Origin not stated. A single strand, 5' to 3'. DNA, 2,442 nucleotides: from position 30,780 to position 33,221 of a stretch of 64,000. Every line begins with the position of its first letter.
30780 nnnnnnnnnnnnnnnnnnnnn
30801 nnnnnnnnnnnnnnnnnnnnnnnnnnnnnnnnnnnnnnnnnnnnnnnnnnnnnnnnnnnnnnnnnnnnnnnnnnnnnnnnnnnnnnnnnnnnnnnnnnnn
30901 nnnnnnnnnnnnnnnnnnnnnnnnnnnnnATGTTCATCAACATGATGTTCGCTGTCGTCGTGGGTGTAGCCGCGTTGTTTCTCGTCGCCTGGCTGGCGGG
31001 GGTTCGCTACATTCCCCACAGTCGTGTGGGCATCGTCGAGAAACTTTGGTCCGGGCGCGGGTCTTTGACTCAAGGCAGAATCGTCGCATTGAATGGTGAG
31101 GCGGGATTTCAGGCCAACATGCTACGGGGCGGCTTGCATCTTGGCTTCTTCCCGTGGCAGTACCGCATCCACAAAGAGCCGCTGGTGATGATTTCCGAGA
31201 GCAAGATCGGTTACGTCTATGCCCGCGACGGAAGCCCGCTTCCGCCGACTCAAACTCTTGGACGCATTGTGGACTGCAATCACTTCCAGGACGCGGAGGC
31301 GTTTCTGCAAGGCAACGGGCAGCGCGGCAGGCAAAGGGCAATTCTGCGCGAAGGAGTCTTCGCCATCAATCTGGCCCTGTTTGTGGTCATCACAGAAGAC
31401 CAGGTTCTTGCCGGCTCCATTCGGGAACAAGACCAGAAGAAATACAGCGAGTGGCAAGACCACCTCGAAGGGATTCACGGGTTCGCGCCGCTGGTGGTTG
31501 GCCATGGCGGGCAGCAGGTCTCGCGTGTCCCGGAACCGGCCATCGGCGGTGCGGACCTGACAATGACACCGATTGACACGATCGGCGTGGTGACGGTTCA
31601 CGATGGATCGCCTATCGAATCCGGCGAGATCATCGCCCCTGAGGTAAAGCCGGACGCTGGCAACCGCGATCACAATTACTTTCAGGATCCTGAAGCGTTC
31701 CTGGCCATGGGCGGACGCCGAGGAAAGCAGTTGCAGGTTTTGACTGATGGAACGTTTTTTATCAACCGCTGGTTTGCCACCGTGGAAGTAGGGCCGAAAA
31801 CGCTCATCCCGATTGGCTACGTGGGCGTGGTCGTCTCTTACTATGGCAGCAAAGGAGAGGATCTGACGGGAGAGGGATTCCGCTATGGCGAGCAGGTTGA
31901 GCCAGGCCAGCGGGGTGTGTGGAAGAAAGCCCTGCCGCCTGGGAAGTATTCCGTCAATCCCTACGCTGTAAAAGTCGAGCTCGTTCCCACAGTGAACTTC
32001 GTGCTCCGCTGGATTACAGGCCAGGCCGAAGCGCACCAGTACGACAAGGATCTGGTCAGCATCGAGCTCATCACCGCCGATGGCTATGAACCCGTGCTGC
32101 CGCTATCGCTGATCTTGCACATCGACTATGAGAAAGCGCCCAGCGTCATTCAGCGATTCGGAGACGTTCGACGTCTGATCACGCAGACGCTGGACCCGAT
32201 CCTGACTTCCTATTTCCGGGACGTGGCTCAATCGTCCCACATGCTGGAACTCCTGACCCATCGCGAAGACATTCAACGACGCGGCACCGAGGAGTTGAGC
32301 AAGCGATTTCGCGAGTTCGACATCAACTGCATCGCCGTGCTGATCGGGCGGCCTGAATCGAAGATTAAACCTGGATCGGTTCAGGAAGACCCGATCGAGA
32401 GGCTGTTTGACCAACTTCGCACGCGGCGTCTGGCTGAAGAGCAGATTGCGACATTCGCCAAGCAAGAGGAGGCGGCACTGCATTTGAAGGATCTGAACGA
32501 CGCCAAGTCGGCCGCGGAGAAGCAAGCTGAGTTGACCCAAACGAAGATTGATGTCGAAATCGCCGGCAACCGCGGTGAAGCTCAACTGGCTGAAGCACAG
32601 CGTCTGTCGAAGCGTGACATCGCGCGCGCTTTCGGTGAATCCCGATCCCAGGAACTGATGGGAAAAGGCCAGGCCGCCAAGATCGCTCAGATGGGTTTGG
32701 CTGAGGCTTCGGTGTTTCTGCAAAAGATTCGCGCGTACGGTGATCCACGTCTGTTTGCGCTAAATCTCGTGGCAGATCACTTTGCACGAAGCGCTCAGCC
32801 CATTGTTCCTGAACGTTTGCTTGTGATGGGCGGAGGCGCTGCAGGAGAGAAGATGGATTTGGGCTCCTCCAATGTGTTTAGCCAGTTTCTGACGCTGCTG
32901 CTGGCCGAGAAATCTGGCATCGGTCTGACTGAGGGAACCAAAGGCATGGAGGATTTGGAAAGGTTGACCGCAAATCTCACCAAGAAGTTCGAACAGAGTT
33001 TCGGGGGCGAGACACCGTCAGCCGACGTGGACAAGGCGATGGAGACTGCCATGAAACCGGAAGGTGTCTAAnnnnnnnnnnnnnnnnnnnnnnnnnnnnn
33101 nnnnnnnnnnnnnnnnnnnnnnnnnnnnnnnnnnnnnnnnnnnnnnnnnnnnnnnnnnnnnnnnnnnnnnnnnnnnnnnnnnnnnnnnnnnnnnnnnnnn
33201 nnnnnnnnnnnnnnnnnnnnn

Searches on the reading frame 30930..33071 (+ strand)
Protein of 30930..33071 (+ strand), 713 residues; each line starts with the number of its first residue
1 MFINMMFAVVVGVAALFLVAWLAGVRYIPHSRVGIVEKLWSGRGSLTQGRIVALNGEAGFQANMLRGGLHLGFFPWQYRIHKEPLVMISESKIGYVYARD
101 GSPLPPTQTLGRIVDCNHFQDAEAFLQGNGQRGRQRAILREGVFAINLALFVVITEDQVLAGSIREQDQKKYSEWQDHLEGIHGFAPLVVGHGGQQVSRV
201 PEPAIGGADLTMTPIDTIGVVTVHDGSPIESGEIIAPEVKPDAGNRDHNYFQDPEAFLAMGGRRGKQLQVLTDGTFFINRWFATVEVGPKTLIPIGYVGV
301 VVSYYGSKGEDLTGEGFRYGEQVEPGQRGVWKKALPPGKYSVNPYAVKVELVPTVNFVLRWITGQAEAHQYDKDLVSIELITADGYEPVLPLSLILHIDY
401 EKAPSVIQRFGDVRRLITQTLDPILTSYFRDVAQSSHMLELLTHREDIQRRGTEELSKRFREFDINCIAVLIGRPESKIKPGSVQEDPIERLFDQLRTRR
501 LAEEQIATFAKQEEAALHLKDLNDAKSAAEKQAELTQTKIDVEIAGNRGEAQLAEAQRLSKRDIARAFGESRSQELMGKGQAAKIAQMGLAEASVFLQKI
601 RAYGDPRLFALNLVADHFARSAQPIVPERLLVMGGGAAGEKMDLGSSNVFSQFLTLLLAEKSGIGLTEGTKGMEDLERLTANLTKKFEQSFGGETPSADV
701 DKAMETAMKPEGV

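Call 6: search_protein_families(library=pfam, proteins=[window:30930-33071:+], max_evalue=0.01)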
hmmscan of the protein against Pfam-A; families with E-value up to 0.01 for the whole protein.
window:30930-33071:+ (713 aa): 1 family
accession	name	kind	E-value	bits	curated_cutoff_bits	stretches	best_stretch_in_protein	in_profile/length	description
PF01145.31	Band_7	-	9.7e-12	45.7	23.6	1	322-476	2-146/176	SPFH domain / Band 7 family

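Call 7: search_protein_families(library=padloc, proteins=[window:30930-33071:+], max_evalue=0.01)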
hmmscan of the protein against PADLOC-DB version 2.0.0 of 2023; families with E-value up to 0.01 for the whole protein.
window:30930-33071:+ (713 aa): 0 families

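Call 8: search_protein_families(library=ncbifam, proteins=[window:30930-33071:+], max_evalue=0.01)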
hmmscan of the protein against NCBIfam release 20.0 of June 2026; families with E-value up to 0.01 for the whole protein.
window:30930-33071:+ (713 aa): 0 families

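Call 19: find_homologous_proteins(query=window:30930-33071:+, max_evalue=0.00001)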
Query window:30930-33071:+ (713 aa): 7728 proteins with E <= 0.00001 among 8000 candidates; the best 120 are listed.
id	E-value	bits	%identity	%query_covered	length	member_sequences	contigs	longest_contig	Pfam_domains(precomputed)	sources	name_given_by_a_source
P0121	0.0e+0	1556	97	100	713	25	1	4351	PF01145.32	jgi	jgi:uncharacterized membrane protein YqiK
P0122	0.0e+0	1519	95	100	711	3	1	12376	PF01145.32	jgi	jgi:uncharacterized membrane protein YqiK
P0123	0.0e+0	1516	94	100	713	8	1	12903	PF01145.32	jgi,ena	-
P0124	0.0e+0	1516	95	100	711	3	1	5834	PF01145.32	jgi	-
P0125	0.0e+0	1500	93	100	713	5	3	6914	PF01145.32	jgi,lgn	jgi:uncharacterized membrane protein YqiK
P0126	0.0e+0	1371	86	100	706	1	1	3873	PF01145.32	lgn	-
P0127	0.0e+0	1343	84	99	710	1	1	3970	PF01145.32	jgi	jgi:uncharacterized membrane protein YqiK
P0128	0.0e+0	1287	82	97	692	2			PF01145.32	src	-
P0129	0.0e+0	1285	80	99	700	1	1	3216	PF01145.32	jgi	jgi:uncharacterized membrane protein YqiK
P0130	0.0e+0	1284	83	94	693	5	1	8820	PF01145.32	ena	-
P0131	0.0e+0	1281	83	95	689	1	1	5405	PF01145.32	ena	-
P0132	0.0e+0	1279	80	99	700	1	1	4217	PF01145.32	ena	-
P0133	0.0e+0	1278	83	95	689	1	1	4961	PF01145.32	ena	-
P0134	0.0e+0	1276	80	100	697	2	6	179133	PF01145.32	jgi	jgi:uncharacterized membrane protein YqiK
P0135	0.0e+0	1273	81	97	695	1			PF01145.32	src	-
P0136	0.0e+0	1271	81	97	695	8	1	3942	PF01145.32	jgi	-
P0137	0.0e+0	1270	80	98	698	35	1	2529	PF01145.32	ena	-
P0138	0.0e+0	1268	81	97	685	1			PF01145.32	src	-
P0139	0.0e+0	1266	81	97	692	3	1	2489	PF01145.32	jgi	jgi:uncharacterized membrane protein YqiK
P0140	0.0e+0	1266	81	98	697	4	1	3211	PF01145.32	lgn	-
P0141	0.0e+0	1264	82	95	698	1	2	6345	PF01145.32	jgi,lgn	jgi:uncharacterized membrane protein YqiK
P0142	0.0e+0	1264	82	97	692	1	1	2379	PF01145.32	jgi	jgi:uncharacterized membrane protein YqiK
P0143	0.0e+0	1264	81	97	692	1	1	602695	PF01145.32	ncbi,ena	-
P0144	0.0e+0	1264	81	97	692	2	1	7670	PF01145.32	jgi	jgi:uncharacterized membrane protein YqiK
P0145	0.0e+0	1263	79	99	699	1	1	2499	PF01145.32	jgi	jgi:uncharacterized membrane protein YqiK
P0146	0.0e+0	1263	82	97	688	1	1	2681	PF01145.32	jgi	jgi:uncharacterized membrane protein YqiK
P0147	0.0e+0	1263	80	97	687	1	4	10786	PF01145.32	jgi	jgi:uncharacterized membrane protein YqiK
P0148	0.0e+0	1262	80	97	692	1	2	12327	PF01145.32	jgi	jgi:uncharacterized membrane protein YqiK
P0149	0.0e+0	1260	82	95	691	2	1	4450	PF01145.32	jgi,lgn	jgi:uncharacterized membrane protein YqiK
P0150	0.0e+0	1260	81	98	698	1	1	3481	PF01145.32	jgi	jgi:uncharacterized membrane protein YqiK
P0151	0.0e+0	1259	80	97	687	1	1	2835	PF01145.32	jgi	jgi:uncharacterized membrane protein YqiK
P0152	0.0e+0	1258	80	97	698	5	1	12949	PF01145.32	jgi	jgi:uncharacterized membrane protein YqiK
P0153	0.0e+0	1258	79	99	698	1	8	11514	PF01145.32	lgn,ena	-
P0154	0.0e+0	1258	79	99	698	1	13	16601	PF01145.32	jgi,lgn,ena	-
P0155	0.0e+0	1257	80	98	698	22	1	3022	PF01145.32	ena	-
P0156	0.0e+0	1257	81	95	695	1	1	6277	PF01145.32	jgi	jgi:uncharacterized membrane protein YqiK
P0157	0.0e+0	1257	79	99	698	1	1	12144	PF01145.32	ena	-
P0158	0.0e+0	1256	81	95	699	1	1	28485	PF01145.32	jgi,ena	-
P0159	0.0e+0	1255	81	95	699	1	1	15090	PF01145.32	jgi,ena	-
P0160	0.0e+0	1255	79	99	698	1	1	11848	PF01145.32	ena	-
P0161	0.0e+0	1255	79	99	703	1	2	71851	PF01145.32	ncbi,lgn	-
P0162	0.0e+0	1255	81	96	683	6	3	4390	PF01145.32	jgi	jgi:uncharacterized membrane protein YqiK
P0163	0.0e+0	1255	79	99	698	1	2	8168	PF01145.32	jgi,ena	-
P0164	0.0e+0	1254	79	99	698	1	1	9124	PF01145.32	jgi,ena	-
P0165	0.0e+0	1254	79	99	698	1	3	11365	PF01145.32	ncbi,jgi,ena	-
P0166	0.0e+0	1254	81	95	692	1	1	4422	PF01145.32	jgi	jgi:uncharacterized membrane protein YqiK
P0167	0.0e+0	1253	81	95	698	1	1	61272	PF01145.32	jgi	jgi:uncharacterized membrane protein YqiK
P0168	0.0e+0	1251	80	97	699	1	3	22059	PF01145.32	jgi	jgi:uncharacterized membrane protein YqiK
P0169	0.0e+0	1250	80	97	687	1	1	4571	PF01145.32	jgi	jgi:uncharacterized membrane protein YqiK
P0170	0.0e+0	1248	80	97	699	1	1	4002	PF01145.32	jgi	jgi:uncharacterized membrane protein YqiK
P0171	0.0e+0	1248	80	97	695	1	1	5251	PF01145.32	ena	-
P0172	0.0e+0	1246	77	100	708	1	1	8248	PF01145.32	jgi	jgi:uncharacterized membrane protein YqiK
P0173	0.0e+0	1242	80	97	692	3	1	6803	PF01145.32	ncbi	-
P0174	0.0e+0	1234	80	97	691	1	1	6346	PF01145.32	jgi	-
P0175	0.0e+0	1232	80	97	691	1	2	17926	PF01145.32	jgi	jgi:uncharacterized membrane protein YqiK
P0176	0.0e+0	1226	78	98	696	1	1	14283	PF01145.32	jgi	jgi:uncharacterized membrane protein YqiK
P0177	0.0e+0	1218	78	97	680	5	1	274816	PF01145.32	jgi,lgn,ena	-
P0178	0.0e+0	1207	76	98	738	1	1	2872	PF01145.32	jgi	jgi:uncharacterized membrane protein YqiK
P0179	0.0e+0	1200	74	98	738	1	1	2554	PF01145.32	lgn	-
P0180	0.0e+0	1196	74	99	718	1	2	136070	PF01145.32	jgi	jgi:uncharacterized membrane protein YqiK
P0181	0.0e+0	1194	74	99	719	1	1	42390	PF01145.32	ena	-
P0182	0.0e+0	1194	74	99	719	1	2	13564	PF01145.32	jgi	jgi:uncharacterized membrane protein YqiK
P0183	0.0e+0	1190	83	88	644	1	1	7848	PF01145.32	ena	-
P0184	0.0e+0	1189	83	88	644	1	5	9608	PF01145.32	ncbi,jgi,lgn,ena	-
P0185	0.0e+0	1189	74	98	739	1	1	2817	PF01145.32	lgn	-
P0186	0.0e+0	1187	75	98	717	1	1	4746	PF01145.32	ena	-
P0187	0.0e+0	1187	82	88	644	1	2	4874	PF01145.32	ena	-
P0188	0.0e+0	1187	82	88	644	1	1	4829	PF01145.32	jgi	-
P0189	0.0e+0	1186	75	97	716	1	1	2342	PF01145.32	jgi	-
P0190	0.0e+0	1186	82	88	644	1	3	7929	PF01145.32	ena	-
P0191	0.0e+0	1185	82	88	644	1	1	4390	PF01145.32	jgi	-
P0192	0.0e+0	1185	82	88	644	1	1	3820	PF01145.32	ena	-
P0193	0.0e+0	1183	75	98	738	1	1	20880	PF01145.32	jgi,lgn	jgi:uncharacterized membrane protein YqiK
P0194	0.0e+0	1183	76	95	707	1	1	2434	PF01145.32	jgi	jgi:uncharacterized membrane protein YqiK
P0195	0.0e+0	1181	74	97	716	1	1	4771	PF01145.32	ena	-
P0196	0.0e+0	1180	74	98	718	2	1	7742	PF01145.32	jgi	-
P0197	0.0e+0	1179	82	88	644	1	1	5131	PF01145.32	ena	-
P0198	0.0e+0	1177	74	97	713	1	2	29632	PF01145.32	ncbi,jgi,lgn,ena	-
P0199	0.0e+0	1172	78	94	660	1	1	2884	PF01145.32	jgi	jgi:uncharacterized membrane protein YqiK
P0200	0.0e+0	1171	75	95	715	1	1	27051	PF01145.32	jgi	jgi:uncharacterized membrane protein YqiK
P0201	0.0e+0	1163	73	97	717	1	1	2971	PF01145.32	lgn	-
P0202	0.0e+0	1160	73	97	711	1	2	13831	PF01145.32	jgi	jgi:uncharacterized membrane protein YqiK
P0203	0.0e+0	1159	72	99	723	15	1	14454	PF01145.32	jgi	jgi:uncharacterized membrane protein YqiK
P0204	0.0e+0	1146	73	98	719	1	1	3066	PF01145.32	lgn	-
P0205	0.0e+0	1145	71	98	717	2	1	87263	PF01145.32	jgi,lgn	jgi:uncharacterized membrane protein YqiK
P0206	0.0e+0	1140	74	95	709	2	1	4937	PF01145.32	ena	-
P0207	0.0e+0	1136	71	97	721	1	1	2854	PF01145.32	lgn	-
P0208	0.0e+0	1135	71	98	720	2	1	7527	PF01145.32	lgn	-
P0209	0.0e+0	1129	73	97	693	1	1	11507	PF01145.32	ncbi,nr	ncbi:MAG TPA: SPFH domain-containing protein [Candidatus Polarisedimenticolaceae bacterium]|nr:SPFH 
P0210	0.0e+0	1127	70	97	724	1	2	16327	PF01145.32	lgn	-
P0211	0.0e+0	1127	71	96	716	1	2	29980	PF01145.32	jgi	jgi:uncharacterized membrane protein YqiK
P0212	0.0e+0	1125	72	96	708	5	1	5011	PF01145.32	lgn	-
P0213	0.0e+0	1120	71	95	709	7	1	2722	PF01145.32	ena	-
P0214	0.0e+0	1119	72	95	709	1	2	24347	PF01145.32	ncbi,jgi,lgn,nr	ncbi:hypothetical protein LLG88_00700 [bacterium]|nr:hypothetical protein [bacterium]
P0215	0.0e+0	1118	73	94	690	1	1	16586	PF01145.32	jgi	jgi:uncharacterized membrane protein YqiK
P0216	0.0e+0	1117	98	72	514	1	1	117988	PF01145.32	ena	-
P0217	0.0e+0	1116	75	87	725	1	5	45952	PF01145.32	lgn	-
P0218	0.0e+0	1115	72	94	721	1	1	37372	PF01145.32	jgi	jgi:uncharacterized membrane protein YqiK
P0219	0.0e+0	1115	68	99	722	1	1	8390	PF01145.32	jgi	jgi:uncharacterized membrane protein YqiK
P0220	0.0e+0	1114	70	99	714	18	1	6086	PF01145.32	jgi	-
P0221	0.0e+0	1114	70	98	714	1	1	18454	PF01145.32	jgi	jgi:uncharacterized membrane protein YqiK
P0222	0.0e+0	1113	72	96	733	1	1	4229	PF01145.32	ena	-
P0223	0.0e+0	1113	70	96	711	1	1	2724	PF01145.32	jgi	jgi:uncharacterized membrane protein YqiK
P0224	0.0e+0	1111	71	97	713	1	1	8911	PF01145.32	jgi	jgi:uncharacterized membrane protein YqiK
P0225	0.0e+0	1111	72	95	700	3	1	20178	PF01145.32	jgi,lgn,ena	-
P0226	0.0e+0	1110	81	88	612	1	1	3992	PF01145.32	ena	-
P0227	0.0e+0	1108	72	95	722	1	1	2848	PF01145.32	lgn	-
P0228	0.0e+0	1106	71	96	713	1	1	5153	PF01145.32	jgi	-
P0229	0.0e+0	1106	72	95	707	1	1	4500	PF01145.32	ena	-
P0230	0.0e+0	1105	70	97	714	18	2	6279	PF01145.32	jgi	jgi:uncharacterized membrane protein YqiK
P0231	0.0e+0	1105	72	95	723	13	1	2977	PF01145.32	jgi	jgi:uncharacterized membrane protein YqiK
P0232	0.0e+0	1105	67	99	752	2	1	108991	PF01145.32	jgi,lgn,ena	-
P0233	0.0e+0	1104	70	96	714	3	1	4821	PF01145.32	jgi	jgi:uncharacterized membrane protein YqiK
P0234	0.0e+0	1102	70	96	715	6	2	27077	PF01145.32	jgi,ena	-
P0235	0.0e+0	1102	72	94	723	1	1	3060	PF01145.32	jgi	-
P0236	0.0e+0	1100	73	91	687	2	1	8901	PF01145.32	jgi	jgi:uncharacterized membrane protein YqiK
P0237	0.0e+0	1100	70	96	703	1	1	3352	PF01145.32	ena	-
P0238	0.0e+0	1100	71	95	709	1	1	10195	PF01145.32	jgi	jgi:uncharacterized membrane protein YqiK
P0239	0.0e+0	1099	71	97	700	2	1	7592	PF01145.32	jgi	jgi:uncharacterized membrane protein YqiK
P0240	0.0e+0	1098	72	96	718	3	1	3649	PF01145.32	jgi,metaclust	metaclust:\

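Call 20: find_encoding_contigs(protein=P0143, flank=8000, max_places=2)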
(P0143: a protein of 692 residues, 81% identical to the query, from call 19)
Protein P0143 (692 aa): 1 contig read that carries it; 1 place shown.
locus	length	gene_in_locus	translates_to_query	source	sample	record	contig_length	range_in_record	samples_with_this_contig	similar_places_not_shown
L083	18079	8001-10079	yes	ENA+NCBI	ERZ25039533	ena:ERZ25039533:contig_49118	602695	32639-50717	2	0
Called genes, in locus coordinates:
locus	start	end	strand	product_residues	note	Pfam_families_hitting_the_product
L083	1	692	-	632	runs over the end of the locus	PF13715:CarbopepD_reg_2 (faint), PF22904:NOMO1-like_2nd (faint), PF09430:EMC7_beta-sandw (faint), PF10670:DUF4198 (faint), PF00775:Dioxygenase_C (faint), PF13620:CarboxypepD_reg (weak), PF17210:SdrD_B (faint), PF13620:CarboxypepD_reg (weak), +1 more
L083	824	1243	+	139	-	PF00903:Glyoxalase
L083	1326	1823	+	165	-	PF13560:HTH_31, PF01381:HTH_3, PF13443:HTH_26 (weak)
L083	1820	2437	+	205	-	-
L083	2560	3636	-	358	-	-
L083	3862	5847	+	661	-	PF04879:Molybdop_Fe4S4, PF00384:Molybdopterin, PF01568:Molydop_binding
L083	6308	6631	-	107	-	PF00581:Rhodanese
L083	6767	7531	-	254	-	PF00205:TPP_enzyme_M (faint), PF02146:SIR2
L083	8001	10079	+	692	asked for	PF01145:Band_7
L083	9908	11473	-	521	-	PF00149:Metallophos, PF02872:5_nucleotid_C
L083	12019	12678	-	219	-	PF20408:Abhydrolase_11, PF00561:Abhydrolase_1 (weak), PF12146:Hydrolase_4 (faint), PF12695:Abhydrolase_5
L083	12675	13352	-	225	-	PF24741:AlkZ-rel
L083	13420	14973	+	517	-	PF00291:PALP, PF00585:Thr_dehydrat_C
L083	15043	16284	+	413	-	PF01590:GAF, PF13185:GAF_2, PF00990:GGDEF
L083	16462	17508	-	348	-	PF08331:QueG_DUF1730, PF13484:Fer4_16, PF13646:HEAT_2 (weak)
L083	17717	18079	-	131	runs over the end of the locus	-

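Call 21: find_encoding_contigs(protein=P0177, flank=8000, max_places=2)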
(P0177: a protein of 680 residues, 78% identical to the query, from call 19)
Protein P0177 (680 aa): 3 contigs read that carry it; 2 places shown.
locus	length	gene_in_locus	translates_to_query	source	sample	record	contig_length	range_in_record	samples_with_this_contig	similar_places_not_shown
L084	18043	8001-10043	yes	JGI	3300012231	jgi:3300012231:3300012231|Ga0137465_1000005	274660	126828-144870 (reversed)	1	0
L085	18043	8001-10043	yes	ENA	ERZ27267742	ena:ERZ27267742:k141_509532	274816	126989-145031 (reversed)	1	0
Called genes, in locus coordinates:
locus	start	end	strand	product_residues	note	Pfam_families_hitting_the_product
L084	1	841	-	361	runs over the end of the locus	PF08450:SGL (faint), PF06739:SBBP (faint), PF17170:DUF5128 (weak), PF01436:NHL (weak)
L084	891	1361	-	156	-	PF00903:Glyoxalase, PF13669:Glyoxalase_4 (weak)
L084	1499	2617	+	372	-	-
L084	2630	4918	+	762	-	PF00069:Pkinase, PF01636:APH (faint), PF07714:PK_Tyr_Ser-Thr, PF03109:ABC1 (weak), PF13181:TPR_8 (faint), PF13424:TPR_12 (faint), PF07719:TPR_2 (faint), PF13432:TPR_16 (faint), +5 more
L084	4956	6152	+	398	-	PF07690:MFS_1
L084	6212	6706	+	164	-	PF15902:Sortilin-Vps10 (faint)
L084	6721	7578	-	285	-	PF00756:Esterase, PF02230:Abhydrolase_2 (faint)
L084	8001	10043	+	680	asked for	PF01145:Band_7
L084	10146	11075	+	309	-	PF02424:ApbE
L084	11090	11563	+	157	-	-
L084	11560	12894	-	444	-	PF01075:Glyco_transf_9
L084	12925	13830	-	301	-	-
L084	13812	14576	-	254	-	-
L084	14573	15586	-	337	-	PF00753:Lactamase_B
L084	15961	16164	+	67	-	-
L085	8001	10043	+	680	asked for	PF01145:Band_7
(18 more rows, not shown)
